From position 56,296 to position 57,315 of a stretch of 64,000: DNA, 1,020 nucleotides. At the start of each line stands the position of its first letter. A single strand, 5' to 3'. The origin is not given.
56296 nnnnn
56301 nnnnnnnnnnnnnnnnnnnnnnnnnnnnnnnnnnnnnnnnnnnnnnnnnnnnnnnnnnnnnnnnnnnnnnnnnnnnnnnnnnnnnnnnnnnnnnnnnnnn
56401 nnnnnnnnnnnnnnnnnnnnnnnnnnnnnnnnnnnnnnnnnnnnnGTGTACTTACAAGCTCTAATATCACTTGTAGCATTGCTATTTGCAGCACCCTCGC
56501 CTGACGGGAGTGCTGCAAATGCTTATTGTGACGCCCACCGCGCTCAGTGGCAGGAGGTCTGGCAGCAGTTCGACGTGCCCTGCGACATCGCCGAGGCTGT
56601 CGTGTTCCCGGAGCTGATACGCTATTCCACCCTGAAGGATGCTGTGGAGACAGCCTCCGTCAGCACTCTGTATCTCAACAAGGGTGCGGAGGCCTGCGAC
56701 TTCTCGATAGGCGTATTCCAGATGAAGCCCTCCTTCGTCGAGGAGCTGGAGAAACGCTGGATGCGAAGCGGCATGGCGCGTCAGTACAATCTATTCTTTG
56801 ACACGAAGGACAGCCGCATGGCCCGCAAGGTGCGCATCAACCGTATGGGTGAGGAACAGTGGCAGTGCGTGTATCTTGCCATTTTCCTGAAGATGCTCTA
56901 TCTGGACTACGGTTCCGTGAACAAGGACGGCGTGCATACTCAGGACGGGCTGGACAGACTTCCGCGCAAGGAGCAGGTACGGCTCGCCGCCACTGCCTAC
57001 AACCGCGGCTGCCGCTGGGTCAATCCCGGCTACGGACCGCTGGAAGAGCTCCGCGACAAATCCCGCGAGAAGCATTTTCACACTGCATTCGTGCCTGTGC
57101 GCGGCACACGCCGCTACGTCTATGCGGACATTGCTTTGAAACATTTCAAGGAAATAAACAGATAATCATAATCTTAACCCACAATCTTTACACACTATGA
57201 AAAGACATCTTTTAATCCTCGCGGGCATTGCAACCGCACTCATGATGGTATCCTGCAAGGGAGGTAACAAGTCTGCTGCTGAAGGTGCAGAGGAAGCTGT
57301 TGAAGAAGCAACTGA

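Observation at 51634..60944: Seven-gene operon of exclusively exported proteins (OmpA-like, SLT-like, TPR-like and four unknown) beside two LuxR-type regulators: candidate novel envelope system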

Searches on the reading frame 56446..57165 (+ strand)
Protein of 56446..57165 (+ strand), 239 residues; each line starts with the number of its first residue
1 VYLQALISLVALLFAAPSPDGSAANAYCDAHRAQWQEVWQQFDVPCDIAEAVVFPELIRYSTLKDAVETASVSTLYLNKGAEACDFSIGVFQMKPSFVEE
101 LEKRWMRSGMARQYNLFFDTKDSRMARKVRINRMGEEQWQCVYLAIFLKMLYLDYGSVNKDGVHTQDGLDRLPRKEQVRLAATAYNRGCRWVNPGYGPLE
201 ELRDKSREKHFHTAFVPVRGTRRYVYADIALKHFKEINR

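Call 3: search_protein_families(library=pfam, proteins=[window:56446-57165:+], max_evalue=1)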
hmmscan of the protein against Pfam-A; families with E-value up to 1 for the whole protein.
window:56446-57165:+ (239 aa): 1 family
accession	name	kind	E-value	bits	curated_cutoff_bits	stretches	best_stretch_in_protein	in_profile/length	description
PF13801.11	Metal_resist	-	0.14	12.8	29.2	1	9-42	74-107/125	Heavy-metal resistance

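Call 4: search_protein_families(library=ncbifam, proteins=[window:56446-57165:+], max_evalue=1)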
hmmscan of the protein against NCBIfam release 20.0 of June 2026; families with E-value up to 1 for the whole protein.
window:56446-57165:+ (239 aa): 0 families

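Call 5: search_protein_families(library=phrogs, proteins=[window:56446-57165:+], max_evalue=0.1)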
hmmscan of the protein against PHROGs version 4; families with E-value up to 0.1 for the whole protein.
window:56446-57165:+ (239 aa): 0 families

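Call 6: search_protein_families(library=padloc, proteins=[window:56446-57165:+], max_evalue=0.1)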
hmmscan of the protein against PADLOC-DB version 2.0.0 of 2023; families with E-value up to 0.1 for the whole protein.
window:56446-57165:+ (239 aa): 0 families

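Call 7: find_homologous_proteins(query=window:56446-57165:+)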
Query window:56446-57165:+ (239 aa): 707 proteins with E <= 0.001 among 966 candidates; the best 120 are listed.
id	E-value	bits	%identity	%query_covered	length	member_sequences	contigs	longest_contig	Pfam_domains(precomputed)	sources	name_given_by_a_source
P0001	3.6e-152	523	98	95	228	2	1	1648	-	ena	-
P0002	3.1e-146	503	94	95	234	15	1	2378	-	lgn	-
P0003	1.1e-144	498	96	93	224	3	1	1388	-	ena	-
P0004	1.2e-141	488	92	95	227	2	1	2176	-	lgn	-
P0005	1.3e-135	468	89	95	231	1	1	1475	-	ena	-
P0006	5.8e-121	420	78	93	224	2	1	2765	-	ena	-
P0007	1.5e-120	419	73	100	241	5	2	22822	-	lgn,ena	-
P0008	5.4e-119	414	71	100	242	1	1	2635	-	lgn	-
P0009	2.2e-118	412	76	94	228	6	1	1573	-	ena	-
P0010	2.6e-117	408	70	100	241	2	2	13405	-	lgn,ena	-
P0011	3.0e-117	408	72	99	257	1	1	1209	-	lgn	-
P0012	6.1e-117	407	71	100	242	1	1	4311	-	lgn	-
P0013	1.5e-116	406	71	100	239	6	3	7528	-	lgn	-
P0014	1.9e-116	406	72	98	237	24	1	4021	-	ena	-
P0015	1.2e-115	403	70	100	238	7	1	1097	-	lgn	-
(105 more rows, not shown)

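Call 9: find_related_loci(query=A1, collection=genome_contigs, flank=10000)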
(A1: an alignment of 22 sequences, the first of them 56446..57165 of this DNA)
Query A1 (239 aa) in genome_contigs; peptide patterns used: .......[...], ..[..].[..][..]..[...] (x = any residue, [..] = any of these).
598 stretches matched a pattern (row limit reached: there are more); 482 encode a relative of the query (tblastn E <= 1e-3); the best 80 are kept; 80 distinct loci.
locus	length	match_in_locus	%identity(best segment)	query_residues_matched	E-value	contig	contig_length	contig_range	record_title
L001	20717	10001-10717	92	1-239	6e-155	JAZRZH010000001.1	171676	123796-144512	MAG: Bacteroidales bacterium isolate T1900044948_TA20190001.MAGScoT_cleanbin_000053 SGB_3511_k141_1392290, whole genome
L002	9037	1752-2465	73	1-238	2e-123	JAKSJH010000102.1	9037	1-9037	MAG: Bacteroidales bacterium isolate Horse_feces42 MAG042_102, whole genome shotgun sequence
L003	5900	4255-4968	72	1-238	2e-123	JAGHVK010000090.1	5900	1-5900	MAG: Candidatus Cacconaster merdequi isolate E5_MB2_33 c_000000441482, whole genome shotgun sequence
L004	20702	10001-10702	69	1-234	3e-121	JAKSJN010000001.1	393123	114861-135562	MAG: Bacteroidales bacterium isolate Horse_feces48 MAG048_1, whole genome shotgun sequence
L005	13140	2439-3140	72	1-234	1e-120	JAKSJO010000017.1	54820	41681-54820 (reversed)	MAG: Bacteroidales bacterium isolate Horse_feces49 MAG049_17, whole genome shotgun sequence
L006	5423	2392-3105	69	1-238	2e-120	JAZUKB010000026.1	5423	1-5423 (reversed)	MAG: Candidatus Cryptobacteroides sp. isolate T1900045249_TH20190019.MAGScoT_cleanbin_000093 SGB_5736_k141_5595964, whol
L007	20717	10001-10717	69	1-239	9e-120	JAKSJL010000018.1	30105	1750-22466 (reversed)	MAG: Bacteroidales bacterium isolate Horse_feces46 MAG046_18, whole genome shotgun sequence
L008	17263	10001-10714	68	1-238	2e-115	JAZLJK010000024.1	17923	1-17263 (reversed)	MAG: Bacteroidales bacterium isolate T1900044966_TA20190028.MAGScoT_cleanbin_000009 SGB_3987_k141_1197792, whole genome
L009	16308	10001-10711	66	1-237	2e-114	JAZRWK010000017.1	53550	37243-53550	MAG: Candidatus Cryptobacteroides sp. isolate T1900044952_TA20190005.MAGScoT_cleanbin_000006 SGB_3700_k141_1126827, whol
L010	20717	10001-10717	65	1-239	1e-113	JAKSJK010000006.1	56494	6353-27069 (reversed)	MAG: Bacteroidales bacterium isolate Horse_feces45 MAG045_6, whole genome shotgun sequence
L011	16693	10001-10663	70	15-235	2e-110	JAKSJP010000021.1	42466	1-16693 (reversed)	MAG: Bacteroidales bacterium isolate Horse_feces50 MAG050_21, whole genome shotgun sequence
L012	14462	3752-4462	63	1-237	4e-110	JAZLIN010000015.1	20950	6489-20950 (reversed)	MAG: Prevotella sp. isolate T1900044978_TA20190040.MAGScoT_cleanbin_000021 SGB_4050_k141_1799556, whole genome shotgun s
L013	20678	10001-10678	56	1-239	2e-84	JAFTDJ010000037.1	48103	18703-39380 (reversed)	MAG: Bacteroidales bacterium isolate RGIG3716 Goat_Rumen.Co__c1729595, whole genome shotgun sequence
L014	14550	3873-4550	55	1-239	3e-84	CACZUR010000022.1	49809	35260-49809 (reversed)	MAG: uncultured Bacteroidia bacterium isolate RUG12971 genome assembly, contig: RUG12971_asm_22, whole genome shotgun se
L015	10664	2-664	56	4-237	6e-84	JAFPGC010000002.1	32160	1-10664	MAG: Bacteroidales bacterium isolate RGIG1112 Dairy_cattle_Reticulum-6__c22, whole genome shotgun sequence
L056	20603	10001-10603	42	20-237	2e-51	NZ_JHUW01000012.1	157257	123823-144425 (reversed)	Prevotella sp. MA2016 T360DRAFT_scaffold00008.8_C, whole genome shotgun sequence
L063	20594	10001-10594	42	20-234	2e-50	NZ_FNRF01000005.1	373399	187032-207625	Xylanibacter ruminicola strain D31d, whole genome shotgun sequence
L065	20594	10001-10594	40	24-238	4e-50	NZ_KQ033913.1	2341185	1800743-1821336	Parabacteroides goldsteinii DSM 19448 = WAL 12034 strain DSM 19448 aczIT-supercont1.2, whole genome shotgun sequence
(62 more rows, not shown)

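Call 12: search_solved_structures(query=A1, max_evalue=10, show_alignments=3)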
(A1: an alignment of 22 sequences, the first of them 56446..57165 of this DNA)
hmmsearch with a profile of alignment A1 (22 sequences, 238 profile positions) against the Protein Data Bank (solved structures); distinct sequences matched with E-value up to 10: 1.
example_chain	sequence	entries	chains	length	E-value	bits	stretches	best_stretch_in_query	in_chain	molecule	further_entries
2h5n_A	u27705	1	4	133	0.8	12.1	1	91-160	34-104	Hypothetical protein PG_1108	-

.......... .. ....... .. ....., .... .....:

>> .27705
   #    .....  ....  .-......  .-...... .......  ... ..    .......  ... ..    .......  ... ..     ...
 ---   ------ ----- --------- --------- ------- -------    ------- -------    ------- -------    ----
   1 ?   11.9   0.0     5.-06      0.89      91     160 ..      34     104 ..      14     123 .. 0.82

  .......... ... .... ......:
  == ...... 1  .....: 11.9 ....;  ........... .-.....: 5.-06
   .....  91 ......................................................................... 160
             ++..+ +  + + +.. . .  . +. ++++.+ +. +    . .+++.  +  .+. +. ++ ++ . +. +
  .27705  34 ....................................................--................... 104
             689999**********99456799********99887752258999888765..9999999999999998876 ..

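Call 19: predict_structure(alignment_id=A1)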
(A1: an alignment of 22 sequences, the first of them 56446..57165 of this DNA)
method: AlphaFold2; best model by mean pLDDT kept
length: 239 residues; sequences in the alignment: 22
mean_pLDDT: 88.8   pTM: 0.85
mean pLDDT of the five models: 88.8, 87.6, 87.0, 86.3, 85.9
residues with pLDDT >= 90: 168; 70-90: 42; 50-70: 24; < 50: 5
segments of 3 or more residues with pLDDT < 50: 65-67
pLDDT, mean of each block of 10 residues (from residue 1): 64 55 92 97 97 94 61 78 78 92 95 96 92 94 98 96 96 98 95 95 94 84 95 95
secondary structure, 60 per line:
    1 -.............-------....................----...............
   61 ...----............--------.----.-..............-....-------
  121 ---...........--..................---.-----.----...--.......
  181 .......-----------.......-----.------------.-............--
elements in order: H2-14 H22-41 H46-63 H68-79 H95-108 H110-113 H124-134 H137-154 H174-187 H199-205 H226-237

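Call 24: fold_search(model_id=the predicted structure, library=pdb)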
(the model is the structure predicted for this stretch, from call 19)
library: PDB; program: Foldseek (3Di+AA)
matches with E <= 10: 87; with E <= 0.001: 0
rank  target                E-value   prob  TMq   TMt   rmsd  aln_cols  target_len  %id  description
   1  4c5f_A                1.1e+00  0.41  0.38  0.29   8.7       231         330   10  Structure of Lytic Transglycosylase MltC from Escherichia coli at 2.3 A resolution. (released 2014-07-23)
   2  6gi3                  1.2e+00  0.66  0.38  0.47   6.6       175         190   10  Structure of Lytic Transglycosylase MltE mutant S73A from E.coli (released 2018-10-10)
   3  3t36_B                1.2e+00  0.51  0.43  0.54   7.7       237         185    9  Crystal structure of lytic transglycosylase MltE from Eschericha coli (released 2012-07-25)
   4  7x5h_R                1.4e+00  0.05  0.14  0.13  18.6       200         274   13  Serotonin 5A (5-HT5A) receptor-Gi protein complex (released 2022-09-14)
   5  6gi4                  1.7e+00  0.57  0.38  0.46   6.4       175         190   10  Structure of Lytic Transglycosylase MltE mutant S75A from E.coli (released 2018-10-10)
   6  4hjy_A                1.7e+00  0.54  0.37  0.48   6.9       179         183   11  2.4 A Crystal structure of E. coli MltE-E64Q with bound chitopentaose (released 2012-10-24)
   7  6ghz_B                1.7e+00  0.28  0.39  0.47   8.6       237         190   10  Structure of Lytic Transglycosylase MltE mutant Y192F from E.coli (released 2018-10-31)
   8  6ryb_B                1.7e+00  0.05  0.13  0.10  15.1       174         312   10  Structure of deubiquitinase for PR-ubiquitination 1 -Dup1 (released 2019-11-13)
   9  9emk_E                1.7e+00  0.04  0.13  0.12  15.5       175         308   10  DupA from legionella covalently bound to ubiquitin-based probe (released 2024-10-16)
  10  4hjv_D                1.8e+00  0.28  0.31  0.39   8.0       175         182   10  Crystal structure of E. coli MltE with bound bulgecin and murodipeptide (released 2012-10-24)
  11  6ghy_B                1.8e+00  0.25  0.32  0.39   7.4       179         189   12  Structure of Lytic Transglycosylase MltE inactive mutant E64Q from E.coli (released 2018-10-31)
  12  6ghy_A                1.9e+00  0.28  0.33  0.40   7.2       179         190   11  Structure of Lytic Transglycosylase MltE inactive mutant E64Q from E.coli (released 2018-10-31)
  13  5gwe_A                1.9e+00  0.03  0.17  0.12  19.1       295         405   11  cytochrome P450 CREJ (released 2017-07-12)
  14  3t36_A                2.0e+00  0.57  0.41  0.51   5.3       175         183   12  Crystal structure of lytic transglycosylase MltE from Eschericha coli (released 2012-07-25)
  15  3tzo_A                2.0e+00  0.04  0.19  0.13  16.7       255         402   13  The role of I87 of CYP158A2 in oxidative coupling reaction (released 2012-01-18)
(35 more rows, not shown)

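Call 31: search_protein_families(library=pfam, alignment_id=A1, max_evalue=10)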
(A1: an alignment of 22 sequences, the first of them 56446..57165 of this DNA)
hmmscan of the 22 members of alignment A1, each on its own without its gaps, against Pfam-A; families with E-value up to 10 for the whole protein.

A. member 1, window:56446-57165:+ (239 aa): 1 family
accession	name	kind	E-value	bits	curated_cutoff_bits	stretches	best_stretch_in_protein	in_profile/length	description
PF13801.11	Metal_resist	-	0.14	12.8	29.2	1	9-42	74-107/125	Heavy-metal resistance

B. families by the number of members that match (of 22 scanned): 7 families
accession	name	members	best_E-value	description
PF23497.1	YmiD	2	0.16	YmiD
PF08278.16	DnaG_DnaB_bind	1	0.0012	DNA primase DnaG DnaB-binding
PF05498.16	RALF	1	0.04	Rapid ALkalinization Factor (RALF)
PF05410.19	Peptidase_C31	1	0.047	Porcine arterivirus-type cysteine proteinase alpha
PF19679.4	DUF6181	1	0.068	Family of unknown function (DUF6181)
PF07417.17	Crl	1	0.13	Sigma factor-binding transcriptional regulator Crl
PF13801.11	Metal_resist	1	0.14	Heavy-metal resistance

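Call 65: fold_search(model_id=the predicted structure, library=viral)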
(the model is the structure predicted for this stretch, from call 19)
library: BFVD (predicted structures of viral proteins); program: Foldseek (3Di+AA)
matches with E <= 10: 98; with E <= 0.001: 0
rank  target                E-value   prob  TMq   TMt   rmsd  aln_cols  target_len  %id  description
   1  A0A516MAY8            8.0e-03  1.00  0.50  0.51   6.5       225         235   13  (no name in the UniProt tables at hand)
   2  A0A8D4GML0            1.2e-01  0.94  0.39  0.40   9.7       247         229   14  (no name in the UniProt tables at hand)
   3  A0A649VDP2            7.1e-01  0.41  0.36  0.19   8.1       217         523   11  Lysin A [Mycobacterium phage Indlulamithi]
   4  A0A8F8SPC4            8.3e-01  0.06  0.13  0.18  14.9       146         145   13  (no name in the UniProt tables at hand)
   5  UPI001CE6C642         1.2e+00  0.21  0.34  0.29  10.4       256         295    9  (no name look-up for this kind of identifier)
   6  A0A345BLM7            1.8e+00  0.16  0.28  0.28  10.6       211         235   10  Putative endolysin [Erwinia phage Wellington]
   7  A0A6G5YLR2            1.9e+00  0.25  0.31  0.32   8.6       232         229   14  (no name in the UniProt tables at hand)
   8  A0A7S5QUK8            1.9e+00  0.04  0.14  0.18  17.3       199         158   13  (no name in the UniProt tables at hand)
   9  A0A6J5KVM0            2.0e+00  0.30  0.39  0.20   8.4       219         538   13  PolyPPase_VTC_like domain containing protein [uncultured Caudovirales phage]
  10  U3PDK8                2.0e+00  0.28  0.34  0.08   9.2       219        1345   13  Internal virion protein [Burkholderia phage JG068]
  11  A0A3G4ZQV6            2.1e+00  0.03  0.16  0.18  18.1       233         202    8  Uncharacterized protein [Barrevirus sp.]
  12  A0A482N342            2.4e+00  0.06  0.19  0.17  16.3       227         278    9  (no name in the UniProt tables at hand)
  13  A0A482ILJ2            2.7e+00  0.06  0.23  0.20  13.8       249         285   10  Putative endolysin [Erwinia phage Derbicus]
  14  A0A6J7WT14            2.7e+00  0.04  0.11  0.06  14.9       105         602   12  Prohead protease [uncultured Caudovirales phage]
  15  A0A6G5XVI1            2.7e+00  0.02  0.14  0.09  19.6       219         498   10  (no name in the UniProt tables at hand)
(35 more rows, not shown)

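Call 79: list_cluster_members(proteins=[L065:8316-9908:+, L065:9890-10612:+, L065:5467-6735:+, L063:9908-10615:+, L063:7022-8293:+, L056:8305-9906:+])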
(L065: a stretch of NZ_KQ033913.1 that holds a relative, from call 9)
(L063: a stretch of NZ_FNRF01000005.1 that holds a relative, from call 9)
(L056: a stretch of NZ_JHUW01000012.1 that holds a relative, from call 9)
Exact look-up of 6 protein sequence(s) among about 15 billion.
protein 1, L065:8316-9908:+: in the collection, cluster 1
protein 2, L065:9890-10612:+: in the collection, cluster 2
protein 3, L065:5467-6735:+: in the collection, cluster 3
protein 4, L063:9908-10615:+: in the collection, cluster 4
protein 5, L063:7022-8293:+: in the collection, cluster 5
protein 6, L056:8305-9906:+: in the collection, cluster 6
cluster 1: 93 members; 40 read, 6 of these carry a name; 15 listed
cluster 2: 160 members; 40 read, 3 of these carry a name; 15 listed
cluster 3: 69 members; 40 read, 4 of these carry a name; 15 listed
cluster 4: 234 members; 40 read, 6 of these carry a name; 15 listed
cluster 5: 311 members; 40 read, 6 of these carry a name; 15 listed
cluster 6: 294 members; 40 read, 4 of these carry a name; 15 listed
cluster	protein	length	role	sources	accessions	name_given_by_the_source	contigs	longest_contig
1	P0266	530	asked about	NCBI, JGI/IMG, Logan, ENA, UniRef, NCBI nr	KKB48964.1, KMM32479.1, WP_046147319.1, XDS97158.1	hypothetical protein [Parabacteroides goldsteinii] | hypothetical protein | Uncharacterized protein n=3 Tax=Parabacteroides goldsteinii TaxID=328812 ...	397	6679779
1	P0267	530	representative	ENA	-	-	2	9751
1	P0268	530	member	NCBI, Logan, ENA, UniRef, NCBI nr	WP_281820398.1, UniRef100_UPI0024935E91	hypothetical protein [Parabacteroides goldsteinii] | hypothetical protein n=1 Tax=Parabacteroides goldsteinii TaxID=328812 RepID=UPI0024935E91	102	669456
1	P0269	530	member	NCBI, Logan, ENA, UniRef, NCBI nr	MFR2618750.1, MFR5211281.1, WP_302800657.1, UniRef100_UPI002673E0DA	hypothetical protein [Parabacteroides goldsteinii] | hypothetical protein n=1 Tax=Parabacteroides goldsteinii TaxID=328812 RepID=UPI002673E0DA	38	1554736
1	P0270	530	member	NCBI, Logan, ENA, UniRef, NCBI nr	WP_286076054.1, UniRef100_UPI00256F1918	hypothetical protein [Parabacteroides goldsteinii] | hypothetical protein n=2 Tax=Parabacteroides goldsteinii TaxID=328812 RepID=UPI00256F1918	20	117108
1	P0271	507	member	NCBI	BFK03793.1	hypothetical protein F090043F1_19210 [Parabacteroides goldsteinii]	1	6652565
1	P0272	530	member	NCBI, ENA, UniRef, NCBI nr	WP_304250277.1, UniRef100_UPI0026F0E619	hypothetical protein [Parabacteroides gordonii] | hypothetical protein n=1 Tax=Parabacteroides gordonii TaxID=574930 RepID=UPI0026F0E619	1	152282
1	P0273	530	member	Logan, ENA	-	-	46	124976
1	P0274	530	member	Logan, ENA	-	-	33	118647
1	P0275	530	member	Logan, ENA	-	-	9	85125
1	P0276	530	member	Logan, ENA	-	-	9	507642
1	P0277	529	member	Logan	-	-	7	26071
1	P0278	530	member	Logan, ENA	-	-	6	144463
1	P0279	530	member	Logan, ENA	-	-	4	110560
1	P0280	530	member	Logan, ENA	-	-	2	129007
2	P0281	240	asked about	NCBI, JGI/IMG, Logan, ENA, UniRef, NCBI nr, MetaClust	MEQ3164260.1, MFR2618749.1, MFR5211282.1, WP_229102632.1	hypothetical protein [Parabacteroides goldsteinii] | hypothetical protein | hypothetical protein n=2 Tax=Parabacteroides goldsteinii TaxID=328812 RepID=UPI001E583D13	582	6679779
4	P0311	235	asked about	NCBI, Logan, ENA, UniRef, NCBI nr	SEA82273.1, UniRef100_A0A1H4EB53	hypothetical protein SAMN05216462_2695 [Xylanibacter ruminicola] | Transglycosylase SLT domain-containing protein n=1 Tax=Xylanibacter ruminicola TaxID=839 ...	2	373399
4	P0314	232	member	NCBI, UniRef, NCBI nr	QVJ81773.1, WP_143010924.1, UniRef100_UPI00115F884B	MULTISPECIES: hypothetical protein [Prevotellaceae] | hypothetical protein n=1 Tax=Prevotellaceae TaxID=171552 RepID=UPI00115F884B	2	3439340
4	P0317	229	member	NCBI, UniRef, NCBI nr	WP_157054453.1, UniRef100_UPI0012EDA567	hypothetical protein [Prevotella sp. RM4] | hypothetical protein n=1 Tax=Prevotella sp. RM4 TaxID=1200547 RepID=UPI0012EDA567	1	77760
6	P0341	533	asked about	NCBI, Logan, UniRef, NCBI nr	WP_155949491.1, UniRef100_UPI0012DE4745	hypothetical protein [Prevotella sp. MA2016] | hypothetical protein n=1 Tax=Prevotella sp. MA2016 TaxID=1408310 RepID=UPI0012DE4745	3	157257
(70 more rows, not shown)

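Call 80: search_protein_families(library=pfam, proteins=[P0311, P0281, P0314, P0317, P0266, P0341], max_evalue=1)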
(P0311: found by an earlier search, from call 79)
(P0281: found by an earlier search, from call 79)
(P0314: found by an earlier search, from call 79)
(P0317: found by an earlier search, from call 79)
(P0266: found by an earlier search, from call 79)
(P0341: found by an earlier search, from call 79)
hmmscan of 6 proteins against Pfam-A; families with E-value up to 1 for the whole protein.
P0311 (235 aa): 1 family
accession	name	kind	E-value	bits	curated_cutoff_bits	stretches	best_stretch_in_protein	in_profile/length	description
PF17056.10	KRE1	-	0.077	13.2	27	0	16-38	17-39/66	Killer toxin-resistance protein 1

P0281 (240 aa): 1 family
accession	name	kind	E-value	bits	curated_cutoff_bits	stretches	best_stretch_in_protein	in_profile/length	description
PF10702.14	DUF2507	-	0.081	13.4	35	1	70-146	5-81/123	Protein of unknown function (DUF2507)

P0314 (232 aa): 1 family
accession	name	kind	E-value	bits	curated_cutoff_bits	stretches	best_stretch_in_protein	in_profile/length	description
PF17056.10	KRE1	-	0.075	13.2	27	0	13-35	17-39/66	Killer toxin-resistance protein 1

P0317 (229 aa): 1 family
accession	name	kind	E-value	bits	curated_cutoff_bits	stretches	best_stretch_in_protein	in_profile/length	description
PF17056.10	KRE1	-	0.072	13.2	27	0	13-35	17-39/66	Killer toxin-resistance protein 1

P0266 (530 aa): 2 families
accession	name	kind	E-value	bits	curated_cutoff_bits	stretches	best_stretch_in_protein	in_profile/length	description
PF20891.2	DUF6844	-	0.042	14.4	27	1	146-204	7-65/97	Domain of unknown function (DUF6844)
PF20512.3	PMI_typeI_hel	-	0.057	14.4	23.4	1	290-347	24-78/88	Phosphomannose isomerase type I, helical insertion domain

P0341 (533 aa): 1 family
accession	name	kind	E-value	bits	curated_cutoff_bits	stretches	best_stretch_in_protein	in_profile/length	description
PF09349.15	OHCU_decarbox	-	0.35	11.8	24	1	203-253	43-91/155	OHCU decarboxylase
